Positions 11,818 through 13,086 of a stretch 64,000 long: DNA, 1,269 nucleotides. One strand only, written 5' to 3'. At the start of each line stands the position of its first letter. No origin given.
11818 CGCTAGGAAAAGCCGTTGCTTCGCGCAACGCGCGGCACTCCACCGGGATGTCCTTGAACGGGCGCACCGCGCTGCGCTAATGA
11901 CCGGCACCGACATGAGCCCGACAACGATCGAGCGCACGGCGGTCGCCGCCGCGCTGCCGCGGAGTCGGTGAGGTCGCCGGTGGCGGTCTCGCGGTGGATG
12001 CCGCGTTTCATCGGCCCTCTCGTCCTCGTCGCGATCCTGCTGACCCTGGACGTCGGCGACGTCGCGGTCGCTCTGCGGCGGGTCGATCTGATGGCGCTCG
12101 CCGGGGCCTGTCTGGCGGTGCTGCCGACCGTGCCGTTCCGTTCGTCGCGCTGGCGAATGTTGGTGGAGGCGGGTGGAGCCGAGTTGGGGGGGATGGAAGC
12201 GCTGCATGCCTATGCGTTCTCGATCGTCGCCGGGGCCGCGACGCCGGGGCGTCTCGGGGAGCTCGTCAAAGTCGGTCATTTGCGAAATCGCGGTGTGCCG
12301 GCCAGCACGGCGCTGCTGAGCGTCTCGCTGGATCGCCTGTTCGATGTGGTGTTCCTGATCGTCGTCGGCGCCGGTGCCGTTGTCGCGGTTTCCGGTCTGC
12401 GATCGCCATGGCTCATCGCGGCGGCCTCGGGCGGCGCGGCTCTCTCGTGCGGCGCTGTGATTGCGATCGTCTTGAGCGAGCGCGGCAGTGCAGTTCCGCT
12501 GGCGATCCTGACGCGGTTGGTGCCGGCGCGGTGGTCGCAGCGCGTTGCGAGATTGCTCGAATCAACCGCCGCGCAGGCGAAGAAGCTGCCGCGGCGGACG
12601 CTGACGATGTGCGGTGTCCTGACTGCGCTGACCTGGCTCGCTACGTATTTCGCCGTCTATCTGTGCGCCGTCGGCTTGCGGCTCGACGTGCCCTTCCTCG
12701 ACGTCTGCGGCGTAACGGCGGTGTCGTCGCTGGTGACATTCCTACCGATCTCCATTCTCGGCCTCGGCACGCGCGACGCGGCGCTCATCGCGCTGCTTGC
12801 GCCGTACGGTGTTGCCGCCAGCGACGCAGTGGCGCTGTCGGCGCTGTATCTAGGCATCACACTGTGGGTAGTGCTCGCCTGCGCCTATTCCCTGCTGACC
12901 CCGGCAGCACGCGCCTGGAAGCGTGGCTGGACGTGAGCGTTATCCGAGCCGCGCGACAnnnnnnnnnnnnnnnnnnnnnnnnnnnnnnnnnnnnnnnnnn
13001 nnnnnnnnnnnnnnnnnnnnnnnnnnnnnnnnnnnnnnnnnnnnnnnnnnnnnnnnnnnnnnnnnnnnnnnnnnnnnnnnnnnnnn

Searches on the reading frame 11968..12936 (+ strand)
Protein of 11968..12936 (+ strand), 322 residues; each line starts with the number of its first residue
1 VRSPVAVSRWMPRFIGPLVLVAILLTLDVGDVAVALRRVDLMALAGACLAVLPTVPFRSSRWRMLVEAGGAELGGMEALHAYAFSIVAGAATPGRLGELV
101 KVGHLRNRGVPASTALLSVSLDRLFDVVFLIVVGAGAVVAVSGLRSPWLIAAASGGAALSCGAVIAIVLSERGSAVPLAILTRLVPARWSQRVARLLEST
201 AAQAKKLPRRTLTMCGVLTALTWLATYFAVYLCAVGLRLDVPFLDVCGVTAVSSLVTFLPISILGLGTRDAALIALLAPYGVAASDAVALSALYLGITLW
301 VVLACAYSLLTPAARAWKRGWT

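Call 88: search_protein_families(library=pfam, proteins=[window:11968-12936:+], max_evalue=0.00001)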
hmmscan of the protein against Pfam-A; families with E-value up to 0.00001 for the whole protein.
window:11968-12936:+ (322 aa): 1 family
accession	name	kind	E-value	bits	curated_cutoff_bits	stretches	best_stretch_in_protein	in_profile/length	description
PF03706.18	LPG_synthase_TM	-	6.1e-44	151.1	33.4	1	15-304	3-300/302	Lysylphosphatidylglycerol synthase TM region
